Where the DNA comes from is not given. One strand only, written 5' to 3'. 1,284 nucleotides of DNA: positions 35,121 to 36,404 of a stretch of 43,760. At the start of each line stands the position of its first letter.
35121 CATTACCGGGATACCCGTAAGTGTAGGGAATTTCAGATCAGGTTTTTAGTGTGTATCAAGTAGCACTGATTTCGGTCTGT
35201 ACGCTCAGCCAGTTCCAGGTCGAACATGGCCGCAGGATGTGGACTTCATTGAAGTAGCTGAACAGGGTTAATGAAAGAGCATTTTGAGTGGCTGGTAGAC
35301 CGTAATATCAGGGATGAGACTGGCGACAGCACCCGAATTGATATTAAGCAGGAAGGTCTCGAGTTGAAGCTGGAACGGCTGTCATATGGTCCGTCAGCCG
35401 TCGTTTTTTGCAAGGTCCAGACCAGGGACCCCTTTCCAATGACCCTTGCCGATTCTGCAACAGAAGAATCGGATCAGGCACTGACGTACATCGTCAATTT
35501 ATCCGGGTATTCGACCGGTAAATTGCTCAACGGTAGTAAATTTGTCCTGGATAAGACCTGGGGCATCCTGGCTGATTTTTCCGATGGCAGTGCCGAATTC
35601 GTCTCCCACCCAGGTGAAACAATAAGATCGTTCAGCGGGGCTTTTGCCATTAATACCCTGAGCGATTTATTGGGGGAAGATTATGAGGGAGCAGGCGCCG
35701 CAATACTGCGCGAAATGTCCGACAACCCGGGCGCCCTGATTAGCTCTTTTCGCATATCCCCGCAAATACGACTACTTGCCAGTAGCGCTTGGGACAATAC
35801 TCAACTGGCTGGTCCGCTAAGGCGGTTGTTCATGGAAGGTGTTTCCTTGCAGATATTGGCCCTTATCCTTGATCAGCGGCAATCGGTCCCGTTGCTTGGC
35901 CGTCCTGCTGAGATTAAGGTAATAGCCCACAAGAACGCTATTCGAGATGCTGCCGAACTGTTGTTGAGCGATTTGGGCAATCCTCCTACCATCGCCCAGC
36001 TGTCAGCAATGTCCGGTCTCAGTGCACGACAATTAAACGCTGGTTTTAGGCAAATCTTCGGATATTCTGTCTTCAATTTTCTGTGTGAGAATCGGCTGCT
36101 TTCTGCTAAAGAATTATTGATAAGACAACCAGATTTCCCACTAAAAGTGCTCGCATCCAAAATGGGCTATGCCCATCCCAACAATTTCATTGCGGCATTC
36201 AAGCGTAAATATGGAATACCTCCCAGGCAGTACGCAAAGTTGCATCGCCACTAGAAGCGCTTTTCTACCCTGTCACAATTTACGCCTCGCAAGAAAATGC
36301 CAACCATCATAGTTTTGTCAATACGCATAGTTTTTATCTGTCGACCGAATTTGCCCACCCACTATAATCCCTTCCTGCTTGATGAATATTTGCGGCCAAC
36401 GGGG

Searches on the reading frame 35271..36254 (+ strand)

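Call 24: search_protein_families(library=pfam, proteins=[window:35271-36254:+], max_evalue=0.00001)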
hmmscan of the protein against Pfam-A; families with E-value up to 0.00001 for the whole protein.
window:35271-36254:+ (327 aa): 2 families
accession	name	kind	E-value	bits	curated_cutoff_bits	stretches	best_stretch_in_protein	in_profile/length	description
PF12833.13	HTH_18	-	1.4e-18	67.4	33.6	1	244-323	1-79/80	Helix-turn-helix domain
PF00165.29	HTH_AraC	-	5e-09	36.5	26.6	0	284-321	1-40/42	Bacterial regulatory helix-turn-helix proteins, AraC family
